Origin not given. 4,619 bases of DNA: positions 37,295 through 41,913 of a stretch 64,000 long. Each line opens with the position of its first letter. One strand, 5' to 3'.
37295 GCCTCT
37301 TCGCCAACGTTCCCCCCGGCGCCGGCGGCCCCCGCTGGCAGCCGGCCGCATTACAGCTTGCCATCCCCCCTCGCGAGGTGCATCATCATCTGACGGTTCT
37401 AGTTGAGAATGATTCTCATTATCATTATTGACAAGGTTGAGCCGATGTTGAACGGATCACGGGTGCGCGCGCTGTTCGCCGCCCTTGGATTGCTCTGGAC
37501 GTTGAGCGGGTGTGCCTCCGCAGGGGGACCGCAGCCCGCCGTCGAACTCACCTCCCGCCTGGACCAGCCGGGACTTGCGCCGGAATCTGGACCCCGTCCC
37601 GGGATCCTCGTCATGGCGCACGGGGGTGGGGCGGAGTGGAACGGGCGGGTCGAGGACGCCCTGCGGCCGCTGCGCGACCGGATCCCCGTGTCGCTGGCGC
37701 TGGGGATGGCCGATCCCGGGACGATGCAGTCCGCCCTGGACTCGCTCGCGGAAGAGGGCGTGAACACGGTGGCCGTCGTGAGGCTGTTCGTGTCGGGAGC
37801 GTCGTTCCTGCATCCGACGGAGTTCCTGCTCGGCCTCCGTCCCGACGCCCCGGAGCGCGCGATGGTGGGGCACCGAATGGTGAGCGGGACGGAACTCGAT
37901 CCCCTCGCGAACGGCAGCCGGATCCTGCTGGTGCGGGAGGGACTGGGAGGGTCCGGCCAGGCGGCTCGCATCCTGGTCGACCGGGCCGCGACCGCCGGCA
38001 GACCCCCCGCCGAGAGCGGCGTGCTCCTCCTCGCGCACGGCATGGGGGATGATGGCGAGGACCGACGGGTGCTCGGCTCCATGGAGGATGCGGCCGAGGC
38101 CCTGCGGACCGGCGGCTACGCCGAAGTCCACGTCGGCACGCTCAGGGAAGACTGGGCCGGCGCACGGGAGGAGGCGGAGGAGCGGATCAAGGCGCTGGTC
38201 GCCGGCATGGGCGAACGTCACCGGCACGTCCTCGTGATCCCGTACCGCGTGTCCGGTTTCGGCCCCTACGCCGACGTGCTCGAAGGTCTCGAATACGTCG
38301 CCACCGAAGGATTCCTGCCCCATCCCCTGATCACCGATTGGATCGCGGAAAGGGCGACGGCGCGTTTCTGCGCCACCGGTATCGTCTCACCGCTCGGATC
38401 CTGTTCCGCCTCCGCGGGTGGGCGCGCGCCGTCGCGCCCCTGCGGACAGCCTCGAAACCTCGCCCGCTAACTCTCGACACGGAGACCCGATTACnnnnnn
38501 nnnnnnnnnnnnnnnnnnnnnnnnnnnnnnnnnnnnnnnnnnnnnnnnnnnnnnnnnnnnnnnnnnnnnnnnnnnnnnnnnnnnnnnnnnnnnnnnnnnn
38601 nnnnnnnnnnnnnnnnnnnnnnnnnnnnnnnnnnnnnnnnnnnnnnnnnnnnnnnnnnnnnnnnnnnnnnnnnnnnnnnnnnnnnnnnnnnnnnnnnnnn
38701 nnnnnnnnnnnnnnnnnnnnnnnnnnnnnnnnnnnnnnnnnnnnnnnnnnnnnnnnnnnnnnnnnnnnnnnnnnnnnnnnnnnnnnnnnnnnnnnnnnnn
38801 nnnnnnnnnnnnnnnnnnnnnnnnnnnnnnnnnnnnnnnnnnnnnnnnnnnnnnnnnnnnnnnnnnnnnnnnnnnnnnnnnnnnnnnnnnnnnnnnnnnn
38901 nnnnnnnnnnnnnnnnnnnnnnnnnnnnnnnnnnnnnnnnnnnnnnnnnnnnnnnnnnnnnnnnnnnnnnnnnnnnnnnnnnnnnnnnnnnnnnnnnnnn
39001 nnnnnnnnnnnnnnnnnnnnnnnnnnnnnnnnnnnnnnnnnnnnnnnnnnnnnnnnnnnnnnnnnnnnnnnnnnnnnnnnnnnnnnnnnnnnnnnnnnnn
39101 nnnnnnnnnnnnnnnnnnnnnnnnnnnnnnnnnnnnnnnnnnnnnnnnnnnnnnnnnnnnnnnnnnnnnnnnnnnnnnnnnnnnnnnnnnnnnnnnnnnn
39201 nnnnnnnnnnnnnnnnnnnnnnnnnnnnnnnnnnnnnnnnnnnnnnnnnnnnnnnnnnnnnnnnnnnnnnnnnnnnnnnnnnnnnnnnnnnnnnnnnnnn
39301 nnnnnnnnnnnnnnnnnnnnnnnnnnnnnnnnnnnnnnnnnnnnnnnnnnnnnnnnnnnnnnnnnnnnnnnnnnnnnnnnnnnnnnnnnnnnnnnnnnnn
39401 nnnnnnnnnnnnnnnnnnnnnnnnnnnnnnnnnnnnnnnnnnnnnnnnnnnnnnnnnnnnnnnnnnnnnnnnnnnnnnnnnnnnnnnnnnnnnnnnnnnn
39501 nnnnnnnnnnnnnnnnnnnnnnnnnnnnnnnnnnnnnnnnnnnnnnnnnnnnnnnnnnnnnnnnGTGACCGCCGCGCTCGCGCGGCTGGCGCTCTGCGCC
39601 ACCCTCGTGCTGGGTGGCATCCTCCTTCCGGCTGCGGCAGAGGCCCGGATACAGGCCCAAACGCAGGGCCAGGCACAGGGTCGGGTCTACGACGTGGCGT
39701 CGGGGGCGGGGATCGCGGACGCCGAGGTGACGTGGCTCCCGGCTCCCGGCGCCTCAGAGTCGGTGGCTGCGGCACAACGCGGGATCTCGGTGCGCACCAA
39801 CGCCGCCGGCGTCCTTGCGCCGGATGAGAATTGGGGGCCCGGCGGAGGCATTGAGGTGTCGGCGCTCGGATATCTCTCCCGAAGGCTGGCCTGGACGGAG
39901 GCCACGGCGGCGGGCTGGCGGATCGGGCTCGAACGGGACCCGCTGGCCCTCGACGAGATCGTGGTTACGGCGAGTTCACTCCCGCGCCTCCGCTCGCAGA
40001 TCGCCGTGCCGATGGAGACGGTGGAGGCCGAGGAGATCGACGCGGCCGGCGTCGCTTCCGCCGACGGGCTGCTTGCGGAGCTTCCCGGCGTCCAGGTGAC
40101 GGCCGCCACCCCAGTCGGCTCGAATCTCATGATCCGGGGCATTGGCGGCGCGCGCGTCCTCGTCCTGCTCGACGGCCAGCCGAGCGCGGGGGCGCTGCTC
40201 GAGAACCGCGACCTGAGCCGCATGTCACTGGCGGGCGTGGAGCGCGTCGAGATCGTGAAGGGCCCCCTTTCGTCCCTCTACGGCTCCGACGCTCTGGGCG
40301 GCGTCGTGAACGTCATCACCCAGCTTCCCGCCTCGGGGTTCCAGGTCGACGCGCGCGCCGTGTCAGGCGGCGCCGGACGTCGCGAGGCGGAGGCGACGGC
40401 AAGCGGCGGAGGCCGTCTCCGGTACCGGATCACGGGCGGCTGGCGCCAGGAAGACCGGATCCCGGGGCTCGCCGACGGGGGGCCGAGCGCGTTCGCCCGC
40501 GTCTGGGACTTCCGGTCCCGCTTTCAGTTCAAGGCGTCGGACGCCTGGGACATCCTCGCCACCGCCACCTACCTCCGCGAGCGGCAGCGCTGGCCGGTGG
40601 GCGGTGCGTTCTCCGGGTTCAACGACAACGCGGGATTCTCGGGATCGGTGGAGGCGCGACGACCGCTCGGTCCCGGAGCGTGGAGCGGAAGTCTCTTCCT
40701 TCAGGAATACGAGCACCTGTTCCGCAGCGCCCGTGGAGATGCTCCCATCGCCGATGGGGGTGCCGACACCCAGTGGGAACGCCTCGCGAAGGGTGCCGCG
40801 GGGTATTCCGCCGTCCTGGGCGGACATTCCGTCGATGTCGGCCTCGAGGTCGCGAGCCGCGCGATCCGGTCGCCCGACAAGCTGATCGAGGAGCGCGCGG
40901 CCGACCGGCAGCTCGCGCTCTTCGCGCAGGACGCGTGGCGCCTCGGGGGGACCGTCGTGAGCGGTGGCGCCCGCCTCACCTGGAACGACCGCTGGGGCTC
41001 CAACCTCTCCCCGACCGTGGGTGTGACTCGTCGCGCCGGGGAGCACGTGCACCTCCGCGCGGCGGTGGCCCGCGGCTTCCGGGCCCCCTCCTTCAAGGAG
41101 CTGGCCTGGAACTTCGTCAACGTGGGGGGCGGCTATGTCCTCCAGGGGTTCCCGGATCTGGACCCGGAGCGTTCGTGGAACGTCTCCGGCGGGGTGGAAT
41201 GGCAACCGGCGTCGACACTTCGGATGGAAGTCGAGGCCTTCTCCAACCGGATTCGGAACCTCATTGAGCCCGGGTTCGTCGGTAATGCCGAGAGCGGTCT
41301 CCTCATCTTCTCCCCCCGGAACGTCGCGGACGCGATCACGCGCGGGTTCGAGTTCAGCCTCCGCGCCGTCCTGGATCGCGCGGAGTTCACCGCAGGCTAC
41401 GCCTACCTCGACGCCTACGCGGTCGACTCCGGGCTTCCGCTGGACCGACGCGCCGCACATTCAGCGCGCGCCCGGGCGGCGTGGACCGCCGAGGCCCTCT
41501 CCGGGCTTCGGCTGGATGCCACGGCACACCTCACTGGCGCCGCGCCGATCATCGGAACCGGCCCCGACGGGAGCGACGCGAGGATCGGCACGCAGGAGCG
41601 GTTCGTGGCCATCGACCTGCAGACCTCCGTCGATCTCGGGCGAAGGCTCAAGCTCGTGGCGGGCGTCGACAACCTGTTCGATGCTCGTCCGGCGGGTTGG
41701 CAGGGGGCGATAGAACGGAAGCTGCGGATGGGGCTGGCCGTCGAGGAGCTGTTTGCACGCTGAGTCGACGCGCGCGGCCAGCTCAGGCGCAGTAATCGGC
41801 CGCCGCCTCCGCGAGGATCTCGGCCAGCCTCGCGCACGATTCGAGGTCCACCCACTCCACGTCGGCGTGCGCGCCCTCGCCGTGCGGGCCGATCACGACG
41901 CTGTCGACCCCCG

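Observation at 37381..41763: Fur-box-controlled uptake locus: CbiX-type chelatase lipoprotein, HmuY-like lipoprotein, TonB-dependent receptor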

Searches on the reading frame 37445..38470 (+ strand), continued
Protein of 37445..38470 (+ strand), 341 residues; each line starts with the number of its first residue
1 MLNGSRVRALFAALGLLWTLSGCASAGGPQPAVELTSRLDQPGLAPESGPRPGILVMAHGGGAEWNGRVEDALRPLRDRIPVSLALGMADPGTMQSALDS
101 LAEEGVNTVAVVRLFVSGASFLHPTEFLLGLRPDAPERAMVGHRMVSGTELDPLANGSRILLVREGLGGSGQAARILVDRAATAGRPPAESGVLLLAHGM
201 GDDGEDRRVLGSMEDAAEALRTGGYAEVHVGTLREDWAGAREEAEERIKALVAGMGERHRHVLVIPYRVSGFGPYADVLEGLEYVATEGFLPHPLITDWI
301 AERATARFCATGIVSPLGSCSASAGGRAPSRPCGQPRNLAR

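Call 66: search_solved_structures(query=A1, max_evalue=10, show_alignments=5)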
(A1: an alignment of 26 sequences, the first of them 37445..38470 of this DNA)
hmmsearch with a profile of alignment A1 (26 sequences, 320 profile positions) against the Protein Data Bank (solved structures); distinct sequences matched with E-value up to 10: 5.
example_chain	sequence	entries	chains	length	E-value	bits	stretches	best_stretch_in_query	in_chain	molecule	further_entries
3lyh_A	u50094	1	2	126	0.18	13.7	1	45-111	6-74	Cobalamin (Vitamin B12) biosynthesis CbiX protein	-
8i9t_CS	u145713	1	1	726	0.3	13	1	136-185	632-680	AdoMet-dependent rRNA methyltransferase SPB1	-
8i9v_CS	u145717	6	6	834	0.57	12.1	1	136-185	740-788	AdoMet-dependent rRNA methyltransferase SPB1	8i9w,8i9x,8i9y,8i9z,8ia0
6m25_A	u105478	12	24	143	0.75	11.7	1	83-174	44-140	Sirohydrochlorin cobaltochelatase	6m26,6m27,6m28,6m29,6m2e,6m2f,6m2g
8i56_A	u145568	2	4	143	0.79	11.6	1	83-174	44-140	Sirohydrochlorin cobaltochelatase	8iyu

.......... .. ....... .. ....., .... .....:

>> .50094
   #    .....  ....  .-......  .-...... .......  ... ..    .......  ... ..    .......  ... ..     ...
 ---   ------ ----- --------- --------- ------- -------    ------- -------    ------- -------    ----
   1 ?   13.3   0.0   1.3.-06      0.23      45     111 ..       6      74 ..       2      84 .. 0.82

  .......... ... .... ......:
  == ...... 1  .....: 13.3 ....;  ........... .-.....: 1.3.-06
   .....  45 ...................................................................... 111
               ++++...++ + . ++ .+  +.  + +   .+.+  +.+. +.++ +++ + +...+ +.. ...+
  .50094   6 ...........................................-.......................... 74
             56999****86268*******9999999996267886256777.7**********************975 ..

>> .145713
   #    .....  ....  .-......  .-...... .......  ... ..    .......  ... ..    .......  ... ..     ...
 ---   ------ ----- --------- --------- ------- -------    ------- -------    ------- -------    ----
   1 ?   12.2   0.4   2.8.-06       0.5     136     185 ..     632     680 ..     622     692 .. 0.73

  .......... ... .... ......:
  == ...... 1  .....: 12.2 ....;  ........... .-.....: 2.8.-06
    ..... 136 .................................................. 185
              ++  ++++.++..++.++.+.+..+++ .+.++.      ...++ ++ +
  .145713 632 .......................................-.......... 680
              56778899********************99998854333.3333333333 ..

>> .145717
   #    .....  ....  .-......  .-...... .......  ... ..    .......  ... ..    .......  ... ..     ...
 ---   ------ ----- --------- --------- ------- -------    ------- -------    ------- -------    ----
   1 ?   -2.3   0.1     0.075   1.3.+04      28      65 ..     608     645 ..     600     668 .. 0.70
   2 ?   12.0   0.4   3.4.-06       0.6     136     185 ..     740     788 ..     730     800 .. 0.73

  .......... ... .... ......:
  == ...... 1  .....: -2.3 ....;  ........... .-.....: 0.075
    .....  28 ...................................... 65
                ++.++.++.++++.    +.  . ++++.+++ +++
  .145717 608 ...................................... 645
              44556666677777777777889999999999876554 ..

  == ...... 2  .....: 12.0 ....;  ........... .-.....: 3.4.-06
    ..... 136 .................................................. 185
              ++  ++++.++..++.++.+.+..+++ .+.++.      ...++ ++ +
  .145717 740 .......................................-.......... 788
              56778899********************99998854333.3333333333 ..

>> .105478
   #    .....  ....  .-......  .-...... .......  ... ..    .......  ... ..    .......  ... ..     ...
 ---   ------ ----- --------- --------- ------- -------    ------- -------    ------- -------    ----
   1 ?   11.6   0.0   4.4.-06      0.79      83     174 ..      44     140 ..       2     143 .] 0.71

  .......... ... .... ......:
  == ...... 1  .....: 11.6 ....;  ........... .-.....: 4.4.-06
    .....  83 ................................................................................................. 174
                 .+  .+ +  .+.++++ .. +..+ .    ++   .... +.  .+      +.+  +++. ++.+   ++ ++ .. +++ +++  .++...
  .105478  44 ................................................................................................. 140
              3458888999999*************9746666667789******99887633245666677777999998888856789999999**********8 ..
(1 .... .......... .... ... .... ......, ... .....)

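Call 70: search_protein_families(library=pfam, proteins=[L072:4051-6159:+, L072:6193-6882:+, L072:6857-7960:+, L072:8117-10420:+, L011:6983-7927:+, L011:10462-12606:+, L011:12512-13351:+, L011:8841-10286:+, L058:3800-6064:+, L058:6068-6793:+], max_evalue=0.01)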
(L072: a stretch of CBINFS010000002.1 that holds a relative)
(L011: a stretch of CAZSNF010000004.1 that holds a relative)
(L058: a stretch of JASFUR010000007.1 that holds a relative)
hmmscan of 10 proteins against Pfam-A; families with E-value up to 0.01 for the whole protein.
L072:4051-6159:+ (702 aa): 2 families
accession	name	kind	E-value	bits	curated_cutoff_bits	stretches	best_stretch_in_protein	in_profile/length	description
PF00593.30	TonB_dep_Rec_b-barrel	-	6.8e-38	132.1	27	1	206-676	9-435/436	TonB dependent receptor-like, beta-barrel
PF07715.20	Plug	-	1.8e-21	77.1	23.9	1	49-151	2-107/107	TonB-dependent Receptor Plug Domain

L072:6193-6882:+ (229 aa): 1 family
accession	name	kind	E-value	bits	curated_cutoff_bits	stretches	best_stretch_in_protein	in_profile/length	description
PF14064.11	HmuY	-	2.4e-12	47.7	27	1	65-216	8-157/157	HmuY protein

L072:6857-7960:+ (367 aa): 1 family
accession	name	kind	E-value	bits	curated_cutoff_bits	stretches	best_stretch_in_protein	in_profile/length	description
PF01903.22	CbiX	-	0.00092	19.9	22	1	60-114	5-62/106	CbiX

L072:8117-10420:+ (767 aa): 4 families
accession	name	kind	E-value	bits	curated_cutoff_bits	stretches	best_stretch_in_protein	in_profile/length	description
PF00593.30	TonB_dep_Rec_b-barrel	-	1e-38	134.8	27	1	248-731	13-436/436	TonB dependent receptor-like, beta-barrel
PF07715.20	Plug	-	3.1e-18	66.7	23.9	1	121-226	4-107/107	TonB-dependent Receptor Plug Domain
PF13715.12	CarbopepD_reg_2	-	2.7e-15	56.6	32.2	1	27-110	1-88/88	CarboxypepD_reg-like domain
PF13620.12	CarboxypepD_reg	-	3.2e-08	34.3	32.3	1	27-85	2-64/82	Carboxypeptidase regulatory-like domain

L011:6983-7927:+ (314 aa): 1 family
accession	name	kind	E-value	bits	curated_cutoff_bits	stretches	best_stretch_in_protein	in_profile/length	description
PF01903.22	CbiX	-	0.0033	18.1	22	0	54-108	6-63/106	CbiX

L011:10462-12606:+ (714 aa): 2 families
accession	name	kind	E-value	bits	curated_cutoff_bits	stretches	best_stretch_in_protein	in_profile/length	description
PF00593.30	TonB_dep_Rec_b-barrel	-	6.2e-32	112.5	27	1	211-688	3-435/436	TonB dependent receptor-like, beta-barrel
PF07715.20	Plug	-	6e-20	72.2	23.9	1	55-157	2-107/107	TonB-dependent Receptor Plug Domain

L011:12512-13351:+ (279 aa): 1 family
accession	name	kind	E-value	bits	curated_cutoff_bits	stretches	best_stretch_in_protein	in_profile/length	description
PF14064.11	HmuY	-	1e-09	39.1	27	1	106-249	7-146/157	HmuY protein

L011:8841-10286:+ (481 aa): 3 families
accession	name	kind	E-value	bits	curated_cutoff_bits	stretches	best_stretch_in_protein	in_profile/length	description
PF01565.28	FAD_binding_4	-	3.8e-20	72.4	26.4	1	81-207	6-139/139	FAD binding domain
PF04030.19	ALO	-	4.7e-18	66.3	23.1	1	350-476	127-257/258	D-arabinono-1,4-lactone oxidase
PF00941.27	FAD_binding_5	-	0.0011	19.2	27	1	79-165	5-91/170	FAD binding domain in molybdopterin dehydrogenase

L058:3800-6064:+ (754 aa): 2 families
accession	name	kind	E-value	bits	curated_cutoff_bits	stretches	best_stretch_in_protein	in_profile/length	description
PF00593.30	TonB_dep_Rec_b-barrel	-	1.3e-40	141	27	1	292-724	20-436/436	TonB dependent receptor-like, beta-barrel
PF07715.20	Plug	-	3.2e-21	76.3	23.9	1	85-191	3-107/107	TonB-dependent Receptor Plug Domain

L058:6068-6793:+ (241 aa): 0 families

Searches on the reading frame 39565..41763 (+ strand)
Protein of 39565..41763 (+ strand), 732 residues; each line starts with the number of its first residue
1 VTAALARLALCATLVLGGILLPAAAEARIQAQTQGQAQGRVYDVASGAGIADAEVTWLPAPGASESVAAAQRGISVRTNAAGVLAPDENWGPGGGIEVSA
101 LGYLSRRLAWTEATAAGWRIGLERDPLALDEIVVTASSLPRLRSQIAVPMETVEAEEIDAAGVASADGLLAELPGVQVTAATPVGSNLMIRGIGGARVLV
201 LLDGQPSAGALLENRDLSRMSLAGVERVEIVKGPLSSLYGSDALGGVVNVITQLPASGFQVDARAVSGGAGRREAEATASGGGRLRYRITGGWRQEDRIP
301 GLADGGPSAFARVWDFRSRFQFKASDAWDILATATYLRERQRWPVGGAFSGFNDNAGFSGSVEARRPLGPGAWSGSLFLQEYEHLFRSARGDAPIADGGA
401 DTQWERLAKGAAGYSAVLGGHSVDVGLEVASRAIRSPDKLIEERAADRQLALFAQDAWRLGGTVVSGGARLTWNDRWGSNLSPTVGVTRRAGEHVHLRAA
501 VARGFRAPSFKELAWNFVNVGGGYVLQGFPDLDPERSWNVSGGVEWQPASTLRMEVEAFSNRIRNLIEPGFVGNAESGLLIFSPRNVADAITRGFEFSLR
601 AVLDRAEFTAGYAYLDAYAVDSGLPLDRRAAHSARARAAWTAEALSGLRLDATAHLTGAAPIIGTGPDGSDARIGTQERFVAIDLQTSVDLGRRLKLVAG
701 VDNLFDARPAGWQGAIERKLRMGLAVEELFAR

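Call 3: search_protein_families(library=pfam, proteins=[window:39565-41763:+], max_evalue=0.01)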
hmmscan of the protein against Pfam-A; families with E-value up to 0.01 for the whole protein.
window:39565-41763:+ (732 aa): 3 families
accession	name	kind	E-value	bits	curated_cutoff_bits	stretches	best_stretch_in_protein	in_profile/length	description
PF00593.30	TonB_dep_Rec_b-barrel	-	6.5e-40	138.7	27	1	306-704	59-436/436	TonB dependent receptor-like, beta-barrel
PF07715.20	Plug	-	8.9e-23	81.3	23.9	1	145-247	4-107/107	TonB-dependent Receptor Plug Domain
PF14905.12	OMP_b-brl_3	-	0.00038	20.1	27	1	479-707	157-376/408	Outer membrane protein beta-barrel family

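Call 4: search_protein_families(library=ncbifam, proteins=[window:39565-41763:+], max_evalue=0.01)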
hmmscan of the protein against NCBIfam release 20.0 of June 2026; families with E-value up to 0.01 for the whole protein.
window:39565-41763:+ (732 aa): 32 families (the best 25 are shown)
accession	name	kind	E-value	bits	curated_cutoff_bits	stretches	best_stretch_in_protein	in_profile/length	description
NF010010.0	PRK13483.1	equivalog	2.7e-42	144.6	927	2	444-707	366-636/660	ligand-gated channel protein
TIGR01779.1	TonB-B12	equivalog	3.5e-42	144.8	599.7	1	126-707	27-591/614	TonB-dependent vitamin B12 receptor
TIGR01785.1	TonB-hemin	subfamily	3e-39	135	316.85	2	129-254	1-130/677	TonB-dependent heme/hemoglobin receptor family protein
TIGR01786.1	TonB-hemlactrns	subfamily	6.8e-36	123.9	323.75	2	130-253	1-134/719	TonB-dependent hemoglobin/transferrin/lactoferrin family receptor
NF007926.1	PRK10641.1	equivalog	2.5e-32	112.2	836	2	129-266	27-167/617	TonB-dependent vitamin B12 receptor BtuB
NF007478.2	PRK10064.1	equivalog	4.1e-31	107.9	745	2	130-253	31-158/663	catecholate siderophore receptor CirA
NF010038.0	PRK13513.1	equivalog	4.8e-30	104.7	942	2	129-264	35-176/659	ligand-gated channel protein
TIGR01783.1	TonB-siderophor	subfamily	5e-28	98.1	223.5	2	151-342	7-196/649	TonB-dependent siderophore receptor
NF010048.1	PRK13524.1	subfamily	4.5e-27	94.8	493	2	443-708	428-710/744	FepA family TonB-dependent siderophore receptor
NF010051.0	PRK13528.1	subfamily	1e-26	93.4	583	2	444-708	419-701/727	FepA family TonB-dependent siderophore receptor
NF010011.0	PRK13484.1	equivalog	1.7e-25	89.4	1197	2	130-253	31-159/682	IreA family TonB-dependent siderophore receptor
NF010012.0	PRK13486.1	equivalog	1.3e-23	83.3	924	2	128-259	24-164/696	TonB-dependent receptor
NF050067.1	TonBEntbctnRecCfrA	equivalog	1.9e-21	76.1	1200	2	124-253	21-158/698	TonB-dependent ferric enterobactin receptor CfrA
NF053590.1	TonB_dep_TOL0244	equivalog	2.3e-21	76.1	645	2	129-288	10-176/604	TOL_0244 family TonB-dependent receptor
TIGR04056.1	OMP_RagA_SusC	subfamily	1.9e-15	56.3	368.25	1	95-253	46-204/981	SusC/RagA family TonB-linked outer membrane protein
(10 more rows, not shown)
